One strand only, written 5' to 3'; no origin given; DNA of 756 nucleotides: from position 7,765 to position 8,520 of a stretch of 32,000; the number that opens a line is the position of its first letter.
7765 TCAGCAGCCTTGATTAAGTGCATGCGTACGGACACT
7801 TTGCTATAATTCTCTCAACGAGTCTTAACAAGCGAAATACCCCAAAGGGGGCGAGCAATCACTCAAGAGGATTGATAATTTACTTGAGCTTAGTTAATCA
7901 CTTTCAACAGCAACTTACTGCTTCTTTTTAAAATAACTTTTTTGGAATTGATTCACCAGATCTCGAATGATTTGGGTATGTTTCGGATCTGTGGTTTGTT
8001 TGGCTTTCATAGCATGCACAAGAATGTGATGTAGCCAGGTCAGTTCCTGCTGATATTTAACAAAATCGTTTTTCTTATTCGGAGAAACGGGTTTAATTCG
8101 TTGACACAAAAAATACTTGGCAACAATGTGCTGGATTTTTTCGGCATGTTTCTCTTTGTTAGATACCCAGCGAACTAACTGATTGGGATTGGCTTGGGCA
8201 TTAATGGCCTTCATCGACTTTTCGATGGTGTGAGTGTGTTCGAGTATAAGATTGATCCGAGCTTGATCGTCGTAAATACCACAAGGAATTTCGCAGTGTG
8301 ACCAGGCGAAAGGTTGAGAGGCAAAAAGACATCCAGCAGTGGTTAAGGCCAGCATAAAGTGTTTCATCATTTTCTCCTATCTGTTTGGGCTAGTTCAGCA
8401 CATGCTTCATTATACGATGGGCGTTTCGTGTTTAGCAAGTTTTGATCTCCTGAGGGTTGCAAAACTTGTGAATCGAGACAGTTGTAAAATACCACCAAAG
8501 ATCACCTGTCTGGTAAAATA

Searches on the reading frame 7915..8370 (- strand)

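Call 21: search_protein_families(library=ncbifam, proteins=[window:7915-8370:-], max_evalue=0.01)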
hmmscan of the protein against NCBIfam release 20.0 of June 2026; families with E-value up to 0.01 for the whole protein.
window:7915-8370:- (151 aa): 1 family
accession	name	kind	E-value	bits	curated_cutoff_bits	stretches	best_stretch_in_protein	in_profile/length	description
TIGR02753.1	sodN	equivalog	8e-10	39.1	90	1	21-150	17-143/145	superoxide dismutase, Ni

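Call 48: search_protein_families(library=pfam, proteins=[window:7915-8370:-], max_evalue=0.001)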
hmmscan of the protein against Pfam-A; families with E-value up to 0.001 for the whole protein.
window:7915-8370:- (151 aa): 1 family
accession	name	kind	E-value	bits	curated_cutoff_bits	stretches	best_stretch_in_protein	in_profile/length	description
PF09055.16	Sod_Ni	-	6.6e-29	101.5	25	1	23-150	4-127/127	Nickel-containing superoxide dismutase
